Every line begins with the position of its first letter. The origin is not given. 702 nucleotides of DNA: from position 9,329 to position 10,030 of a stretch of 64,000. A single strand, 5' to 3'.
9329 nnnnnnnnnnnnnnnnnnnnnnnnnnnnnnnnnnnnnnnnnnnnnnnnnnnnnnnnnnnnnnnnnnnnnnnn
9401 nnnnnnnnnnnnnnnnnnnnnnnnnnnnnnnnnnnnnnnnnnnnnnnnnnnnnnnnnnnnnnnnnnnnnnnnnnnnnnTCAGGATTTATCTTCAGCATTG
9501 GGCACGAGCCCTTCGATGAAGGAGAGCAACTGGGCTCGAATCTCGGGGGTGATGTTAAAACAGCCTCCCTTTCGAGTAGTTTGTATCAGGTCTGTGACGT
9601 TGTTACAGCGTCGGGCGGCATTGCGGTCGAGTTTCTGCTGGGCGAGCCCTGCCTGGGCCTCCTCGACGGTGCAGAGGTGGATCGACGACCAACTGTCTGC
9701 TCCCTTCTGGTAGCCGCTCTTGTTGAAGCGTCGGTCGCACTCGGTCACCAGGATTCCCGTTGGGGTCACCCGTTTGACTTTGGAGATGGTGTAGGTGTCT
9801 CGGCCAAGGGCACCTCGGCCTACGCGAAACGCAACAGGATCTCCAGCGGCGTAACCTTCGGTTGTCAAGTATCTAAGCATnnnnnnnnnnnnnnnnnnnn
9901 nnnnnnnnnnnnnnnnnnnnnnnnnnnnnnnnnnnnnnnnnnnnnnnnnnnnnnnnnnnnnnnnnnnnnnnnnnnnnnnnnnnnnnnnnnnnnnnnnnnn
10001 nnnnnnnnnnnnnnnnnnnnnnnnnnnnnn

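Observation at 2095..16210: Fifteen copies of a ~100-nt promoter and 5-prime-UTR cassette, each driving one small unknown gene (PeSL-like modular early region)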

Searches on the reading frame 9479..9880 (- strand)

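Call 41: search_protein_families(library=phrogs, proteins=[window:9479-9880:-], max_evalue=0.01)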
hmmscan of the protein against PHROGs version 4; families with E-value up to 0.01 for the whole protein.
window:9479-9880:- (133 aa): 1 family
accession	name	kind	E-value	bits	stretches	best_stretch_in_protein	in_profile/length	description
phrog_9662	-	unknown function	1.8e-07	32.9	1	12-68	15-69/118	-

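Call 68: search_protein_families(library=pfam, proteins=[window:9479-9880:-], max_evalue=0.01)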
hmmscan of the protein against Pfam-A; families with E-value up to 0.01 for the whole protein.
window:9479-9880:- (133 aa): 0 families
